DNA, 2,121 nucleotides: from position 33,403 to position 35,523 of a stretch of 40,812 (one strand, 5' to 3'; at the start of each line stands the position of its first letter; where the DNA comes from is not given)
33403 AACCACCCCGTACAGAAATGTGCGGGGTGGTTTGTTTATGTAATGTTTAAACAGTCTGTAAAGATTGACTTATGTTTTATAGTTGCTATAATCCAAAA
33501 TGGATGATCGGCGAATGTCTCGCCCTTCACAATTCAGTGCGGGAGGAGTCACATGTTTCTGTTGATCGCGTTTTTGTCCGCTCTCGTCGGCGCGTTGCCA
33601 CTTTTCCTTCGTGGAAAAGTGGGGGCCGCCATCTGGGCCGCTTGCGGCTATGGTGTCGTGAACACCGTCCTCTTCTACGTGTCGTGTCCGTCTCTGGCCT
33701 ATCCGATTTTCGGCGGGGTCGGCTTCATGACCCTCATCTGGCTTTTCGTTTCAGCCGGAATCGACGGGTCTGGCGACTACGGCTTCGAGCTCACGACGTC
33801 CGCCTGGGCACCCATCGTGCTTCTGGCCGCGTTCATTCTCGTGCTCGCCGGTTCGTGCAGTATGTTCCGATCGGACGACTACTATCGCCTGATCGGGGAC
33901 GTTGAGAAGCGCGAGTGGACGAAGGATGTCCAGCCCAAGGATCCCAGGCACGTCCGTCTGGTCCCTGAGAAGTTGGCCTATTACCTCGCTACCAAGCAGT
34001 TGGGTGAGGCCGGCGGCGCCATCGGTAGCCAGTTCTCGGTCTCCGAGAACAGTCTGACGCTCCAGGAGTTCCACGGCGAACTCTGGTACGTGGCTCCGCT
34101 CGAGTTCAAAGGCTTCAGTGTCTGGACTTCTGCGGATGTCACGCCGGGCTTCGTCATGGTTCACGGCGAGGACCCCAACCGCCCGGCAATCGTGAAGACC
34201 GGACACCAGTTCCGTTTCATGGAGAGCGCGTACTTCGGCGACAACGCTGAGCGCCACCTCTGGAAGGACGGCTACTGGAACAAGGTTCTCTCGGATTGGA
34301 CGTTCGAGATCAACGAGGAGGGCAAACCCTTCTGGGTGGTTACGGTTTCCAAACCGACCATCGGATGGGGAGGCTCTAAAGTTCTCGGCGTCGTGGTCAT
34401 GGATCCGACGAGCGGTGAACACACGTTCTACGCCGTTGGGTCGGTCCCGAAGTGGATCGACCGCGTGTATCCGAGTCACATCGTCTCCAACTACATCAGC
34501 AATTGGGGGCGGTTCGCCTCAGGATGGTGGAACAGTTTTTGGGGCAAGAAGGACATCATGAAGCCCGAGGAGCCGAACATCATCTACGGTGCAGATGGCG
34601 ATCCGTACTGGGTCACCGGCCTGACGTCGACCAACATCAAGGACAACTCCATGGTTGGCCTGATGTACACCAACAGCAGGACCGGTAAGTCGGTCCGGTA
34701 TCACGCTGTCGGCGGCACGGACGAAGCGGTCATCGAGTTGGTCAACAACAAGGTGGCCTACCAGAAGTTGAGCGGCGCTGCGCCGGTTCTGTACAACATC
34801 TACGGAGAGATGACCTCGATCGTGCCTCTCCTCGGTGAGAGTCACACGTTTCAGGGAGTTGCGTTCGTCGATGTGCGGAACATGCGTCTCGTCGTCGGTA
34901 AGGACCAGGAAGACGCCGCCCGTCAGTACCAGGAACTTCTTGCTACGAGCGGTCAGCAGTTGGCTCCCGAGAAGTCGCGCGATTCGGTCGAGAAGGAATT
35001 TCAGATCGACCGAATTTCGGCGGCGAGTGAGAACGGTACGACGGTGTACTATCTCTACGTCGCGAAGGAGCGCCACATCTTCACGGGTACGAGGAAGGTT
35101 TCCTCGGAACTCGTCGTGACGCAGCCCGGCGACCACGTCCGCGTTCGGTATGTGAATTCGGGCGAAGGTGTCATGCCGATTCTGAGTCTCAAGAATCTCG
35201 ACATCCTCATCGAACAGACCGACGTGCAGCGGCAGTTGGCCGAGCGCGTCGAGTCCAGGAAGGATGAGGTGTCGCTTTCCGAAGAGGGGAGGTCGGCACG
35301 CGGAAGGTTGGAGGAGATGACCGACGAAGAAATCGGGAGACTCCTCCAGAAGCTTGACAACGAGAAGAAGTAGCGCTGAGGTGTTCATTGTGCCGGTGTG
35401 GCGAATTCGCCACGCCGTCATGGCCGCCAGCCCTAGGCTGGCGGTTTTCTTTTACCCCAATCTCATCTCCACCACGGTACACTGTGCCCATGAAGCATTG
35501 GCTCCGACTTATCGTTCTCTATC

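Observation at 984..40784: Dispersed family of self-contained GC-rich orphan-gene cassettes inserted between housekeeping genes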

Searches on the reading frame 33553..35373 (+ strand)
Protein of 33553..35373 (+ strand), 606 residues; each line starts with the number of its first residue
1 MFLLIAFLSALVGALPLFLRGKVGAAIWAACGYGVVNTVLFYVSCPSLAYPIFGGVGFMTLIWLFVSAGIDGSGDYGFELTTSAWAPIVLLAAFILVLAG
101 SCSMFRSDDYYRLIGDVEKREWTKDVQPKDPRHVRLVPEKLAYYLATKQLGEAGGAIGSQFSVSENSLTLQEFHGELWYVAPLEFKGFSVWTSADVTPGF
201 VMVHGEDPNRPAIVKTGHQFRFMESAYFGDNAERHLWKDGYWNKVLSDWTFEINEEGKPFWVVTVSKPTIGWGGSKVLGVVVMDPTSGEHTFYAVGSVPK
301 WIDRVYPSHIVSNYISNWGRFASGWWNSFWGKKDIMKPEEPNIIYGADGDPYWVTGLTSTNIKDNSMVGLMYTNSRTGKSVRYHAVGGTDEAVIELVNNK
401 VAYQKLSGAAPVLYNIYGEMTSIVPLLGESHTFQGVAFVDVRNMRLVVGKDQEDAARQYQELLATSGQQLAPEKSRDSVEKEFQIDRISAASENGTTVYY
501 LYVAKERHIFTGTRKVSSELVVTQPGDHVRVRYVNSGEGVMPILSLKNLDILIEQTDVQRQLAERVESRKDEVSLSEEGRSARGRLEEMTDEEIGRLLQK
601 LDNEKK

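Call 5: search_protein_families(library=pfam, proteins=[window:33553-35373:+], max_evalue=1)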
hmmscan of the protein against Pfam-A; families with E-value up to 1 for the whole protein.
window:33553-35373:+ (606 aa): 0 families

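Call 22: search_protein_families(library=padloc, proteins=[window:33553-35373:+], max_evalue=0.1)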
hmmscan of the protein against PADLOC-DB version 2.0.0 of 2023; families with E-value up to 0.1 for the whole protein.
window:33553-35373:+ (606 aa): 0 families

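Call 23: search_protein_families(library=phrogs, proteins=[window:33553-35373:+], max_evalue=0.1)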
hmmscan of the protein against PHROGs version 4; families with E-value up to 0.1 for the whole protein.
window:33553-35373:+ (606 aa): 0 families

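Call 47: find_homologous_proteins(query=window:33553-35373:+, max_evalue=0.001)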
Query window:33553-35373:+ (606 aa): 231 proteins with E <= 0.001 among 8000 candidates; the best 120 are listed.
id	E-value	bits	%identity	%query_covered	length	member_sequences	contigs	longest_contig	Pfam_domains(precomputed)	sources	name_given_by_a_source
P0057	0.0e+0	1394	100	100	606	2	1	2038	-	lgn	-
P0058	4.5e-296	1001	71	100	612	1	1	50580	-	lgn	-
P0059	3.4e-214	731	53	99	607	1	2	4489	-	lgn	-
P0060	4.1e-213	727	53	100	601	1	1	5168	-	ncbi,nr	ncbi:hypothetical protein D4R49_00640 [bacterium]|nr:MAG: hypothetical protein D4R49_00640 [bacteriu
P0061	6.2e-201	687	51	100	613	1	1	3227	-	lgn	-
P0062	1.2e-198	680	50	99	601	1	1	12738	-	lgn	-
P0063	4.2e-198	678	52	98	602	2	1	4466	-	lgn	-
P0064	2.1e-192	659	49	100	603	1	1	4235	-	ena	-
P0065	5.5e-192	658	49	100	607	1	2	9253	-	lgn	-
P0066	8.8e-192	657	47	100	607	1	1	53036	-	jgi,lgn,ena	-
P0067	7.0e-191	654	47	100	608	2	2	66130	-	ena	-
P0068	2.6e-190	652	52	92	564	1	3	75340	-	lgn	-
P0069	5.2e-190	651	49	98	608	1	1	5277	-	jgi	jgi:hypothetical protein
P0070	1.1e-189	650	49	99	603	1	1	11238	-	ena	-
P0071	7.6e-189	647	49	98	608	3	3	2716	-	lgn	-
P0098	2.1e-177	609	47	100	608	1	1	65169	-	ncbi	ncbi:MAG: hypothetical protein V1668_01595 [Patescibacteria group bacterium]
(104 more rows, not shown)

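Call 48: find_encoding_contigs(protein=P0058, flank=6000, max_places=3)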
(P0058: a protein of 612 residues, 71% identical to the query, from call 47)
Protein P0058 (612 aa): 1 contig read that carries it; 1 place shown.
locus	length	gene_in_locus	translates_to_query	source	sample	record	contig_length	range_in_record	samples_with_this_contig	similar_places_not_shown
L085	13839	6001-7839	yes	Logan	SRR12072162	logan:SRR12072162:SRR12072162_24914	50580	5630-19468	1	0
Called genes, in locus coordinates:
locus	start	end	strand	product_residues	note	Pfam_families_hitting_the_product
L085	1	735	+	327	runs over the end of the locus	PF00579:tRNA-synt_1b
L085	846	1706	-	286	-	-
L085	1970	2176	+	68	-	PF13560:HTH_31, PF12844:HTH_19, PF13443:HTH_26, PF01381:HTH_3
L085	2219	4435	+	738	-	PF02463:SMC_N (faint), PF13166:AAA_13, PF13304:AAA_21 (faint), PF13166:AAA_13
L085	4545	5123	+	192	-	-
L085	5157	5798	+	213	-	PF13483:Lactamase_B_3, PF12706:Lactamase_B_2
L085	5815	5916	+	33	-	-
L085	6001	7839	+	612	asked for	-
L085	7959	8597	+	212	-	-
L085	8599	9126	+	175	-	PF13302:Acetyltransf_3, PF13420:Acetyltransf_4 (faint), PF13523:Acetyltransf_8, PF00583:Acetyltransf_1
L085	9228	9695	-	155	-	-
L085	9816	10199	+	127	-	-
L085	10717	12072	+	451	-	PF01336:tRNA_anti-codon, PF00152:tRNA-synt_2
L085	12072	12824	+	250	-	PF02616:SMC_ScpA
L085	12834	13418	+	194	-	PF04079:SMC_ScpB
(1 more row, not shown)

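Call 49: find_encoding_contigs(protein=P0098, flank=6000, max_places=3)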
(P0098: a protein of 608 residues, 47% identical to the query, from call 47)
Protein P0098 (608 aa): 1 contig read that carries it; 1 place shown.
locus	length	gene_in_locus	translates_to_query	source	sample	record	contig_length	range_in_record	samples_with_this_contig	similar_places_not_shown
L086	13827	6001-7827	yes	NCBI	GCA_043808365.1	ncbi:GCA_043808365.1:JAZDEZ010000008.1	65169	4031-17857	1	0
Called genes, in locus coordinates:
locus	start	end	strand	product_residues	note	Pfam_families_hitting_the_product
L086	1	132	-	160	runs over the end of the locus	PF13302:Acetyltransf_3 (weak), PF00583:Acetyltransf_1, PF13673:Acetyltransf_10, PF13508:Acetyltransf_7, PF08445:FR47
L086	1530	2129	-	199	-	PF00334:NDK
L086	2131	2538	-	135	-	PF00072:Response_reg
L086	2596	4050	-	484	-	PF01425:Amidase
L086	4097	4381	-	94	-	PF02686:GatC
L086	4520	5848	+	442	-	PF13518:HTH_28 (weak)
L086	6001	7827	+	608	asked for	-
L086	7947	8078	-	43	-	-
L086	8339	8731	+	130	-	-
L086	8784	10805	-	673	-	PF22745:Nlig-Ia, PF01653:DNA_ligase_aden, PF14520:HHH_5 (faint), PF03120:OB_DNA_ligase, PF03119:DNA_ligase_ZBD, PF12826:HHH_2, PF00533:BRCT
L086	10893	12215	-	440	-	-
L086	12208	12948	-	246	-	PF07963:N_methyl, PF27121:PpdB (faint)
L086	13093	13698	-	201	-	-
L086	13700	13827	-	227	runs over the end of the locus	PF07963:N_methyl (weak)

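Call 94: search_solved_structures(query=A7, max_evalue=1)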
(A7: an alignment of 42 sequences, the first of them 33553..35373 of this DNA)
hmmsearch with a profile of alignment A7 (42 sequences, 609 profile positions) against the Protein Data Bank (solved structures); distinct sequences matched with E-value up to 1: 5.
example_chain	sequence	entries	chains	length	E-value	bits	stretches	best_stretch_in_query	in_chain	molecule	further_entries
9yf0_A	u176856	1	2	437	0.27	12.8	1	4-92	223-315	Acetylcholine receptor subunit alpha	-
9gu0_A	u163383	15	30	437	0.29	12.7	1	4-92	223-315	Acetylcholine receptor subunit alpha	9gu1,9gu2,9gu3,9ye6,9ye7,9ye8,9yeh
9dmg_A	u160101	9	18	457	0.32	12.6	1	4-92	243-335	Acetylcholine receptor subunit alpha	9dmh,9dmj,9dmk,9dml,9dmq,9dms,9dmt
6usf_A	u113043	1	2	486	0.92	11.1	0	4-93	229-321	chimera of soluble cytochrome b562 (BRIL) and neuronal acetylcholine receptor subunit alph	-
6ur8_A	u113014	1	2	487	0.95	11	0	4-93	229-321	Chimera of soluble cytochrome b562 (BRIL) and neuronal acetylcholine receptor subunit alph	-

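Call 95: search_protein_families(library=ncbifam, proteins=[window:33553-35373:+], max_evalue=0.01)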
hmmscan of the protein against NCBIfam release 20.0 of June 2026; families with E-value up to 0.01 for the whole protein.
window:33553-35373:+ (606 aa): 0 families

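Call 104: predict_structure(alignment_id=A7)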
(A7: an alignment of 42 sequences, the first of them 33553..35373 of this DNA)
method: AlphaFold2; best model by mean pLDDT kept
length: 606 residues; sequences in the alignment: 42
mean_pLDDT: 85.1   pTM: 0.74
mean pLDDT of the five models: 85.1, 85.0, 84.8, 83.9, 82.8
residues with pLDDT >= 90: 286; 70-90: 242; 50-70: 66; < 50: 12
segments of 3 or more residues with pLDDT < 50: 467-476
pLDDT, mean of each block of 10 residues (from residue 1): 91 91 92 95 92 93 92 68 86 93 91 91 61 78 90 76 90 90 93 92 91 92 93 94 94 95 95 93 97 95 94 94 86 85 84 89 74 94 88 91 89 82 90 90 87 82 59 54 88 73 85 79 87 73 81 69 69 63 68 81 79
secondary structure, 60 per line:
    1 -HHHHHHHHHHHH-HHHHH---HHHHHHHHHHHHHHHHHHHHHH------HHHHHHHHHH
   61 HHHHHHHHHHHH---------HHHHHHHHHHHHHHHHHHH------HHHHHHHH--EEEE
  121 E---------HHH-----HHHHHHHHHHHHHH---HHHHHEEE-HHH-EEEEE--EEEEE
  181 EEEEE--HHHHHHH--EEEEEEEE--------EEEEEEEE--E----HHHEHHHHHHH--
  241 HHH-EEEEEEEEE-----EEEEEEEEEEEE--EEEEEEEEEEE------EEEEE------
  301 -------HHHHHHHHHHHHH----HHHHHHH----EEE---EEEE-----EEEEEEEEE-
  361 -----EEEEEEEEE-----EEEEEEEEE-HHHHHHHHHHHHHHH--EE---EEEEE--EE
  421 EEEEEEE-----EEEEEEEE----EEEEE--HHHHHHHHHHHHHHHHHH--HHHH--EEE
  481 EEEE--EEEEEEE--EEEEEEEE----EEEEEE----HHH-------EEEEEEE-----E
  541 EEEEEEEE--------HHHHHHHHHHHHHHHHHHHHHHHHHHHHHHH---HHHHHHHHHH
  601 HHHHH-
elements in order: H2-13 H15-19 H23-44 H51-72 H82-100 H107-114 E117-121 H139-152 H156-160 E161-163 E169-173 E176-185 H188-194 E197-204 E213-220 H232-238 E245-253 E259-270 E273-283 E290-294 H308-320 H325-331 E336-338 E342-345 E351-359 E366-374 E380-388 H390-404 E412-416 E419-427 E433-440 E445-449 H452-469 H472-475 E478-484 E487-493 E496-503 E508-513 E528-534 E540-548 H557-587 H591-605

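Call 107: fold_search(model_id=the predicted structure, library=pdb)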
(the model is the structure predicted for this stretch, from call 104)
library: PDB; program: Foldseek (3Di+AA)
matches with E <= 10: 995; with E <= 0.001: 14
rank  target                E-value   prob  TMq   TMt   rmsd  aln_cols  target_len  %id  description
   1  5hx0_A                2.2e-05  0.97  0.16  0.22  17.4       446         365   11  Crystal structure of unknown function protein Dfer_1899 fromDyadobacter fermentans DSM 18053 (released 2016-02-17)
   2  5z7d_A                1.3e-04  0.51  0.09  0.13  22.4       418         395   10  p204HINab-dsDNA complex structure (released 2019-01-30)
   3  5z7d_B                2.3e-04  0.82  0.10  0.15  19.9       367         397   11  p204HINab-dsDNA complex structure (released 2019-01-30)
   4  2yft_A                3.1e-04  0.66  0.17  0.19  19.6       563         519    7  Crystal structure of inulosucrase from Lactobacillus johnsonii NCC533 in complex with 1-kestose (released 2011-08-03)
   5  4qqs_B                3.5e-04  0.91  0.18  0.27  17.8       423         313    9  Crystal structure of a thermostable family-43 glycoside hydrolase (released 2015-03-11)
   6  4qqs_A                3.7e-04  0.92  0.18  0.27  18.9       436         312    9  Crystal structure of a thermostable family-43 glycoside hydrolase (released 2015-03-11)
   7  5kja_B                4.8e-04  0.60  0.12  0.14  19.0       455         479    9  Synechocystis apocarotenoid oxygenase (ACO) mutant - Trp149Ala (released 2016-08-03)
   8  8t1y                  5.6e-04  0.69  0.15  0.17  17.6       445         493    7  Crystal Structure of Porphyromonas gingivalis Sialidase (PG_0352) Bound to Neu5Ac2en (DANA) (released 2023-10-04)
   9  8y6b_D                6.0e-04  0.60  0.12  0.13  16.2       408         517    8  Structure of human LGI1-ADAM22 complex in space group P212121 (released 2024-02-14)
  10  5lki_A                6.0e-04  0.44  0.16  0.08  29.4       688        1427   11  Cryo-EM structure of the Tc toxin TcdA1 in its pore state (released 2016-08-31)
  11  8hpy_D                7.0e-04  0.57  0.13  0.14  17.0       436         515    7  Crystal structure of human LGI1-ADAM22 complex (released 2023-12-13)
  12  5ezo_A                7.4e-04  0.77  0.15  0.23  15.3       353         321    7  Crystal Structure of PfCyRPA in complex with an invasion-inhibitory antibody Fab. (released 2017-01-11)
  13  7pi7_A                7.8e-04  0.85  0.16  0.24  13.6       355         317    8  PfCyRPA bound to monoclonal antibody Cy.002 Fab fragment (released 2022-02-09)
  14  5kjd_A                7.8e-04  0.51  0.12  0.14  19.1       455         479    9  Synechocystis apocarotenoid oxygenase (ACO) mutant - Glu150Gln (released 2016-08-03)
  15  6c7p_B                1.0e-03  0.63  0.13  0.16  17.1       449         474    7  Crystal structure of D477G ACO/RPE65 chimera, monoclinic crystal form (released 2018-04-25)
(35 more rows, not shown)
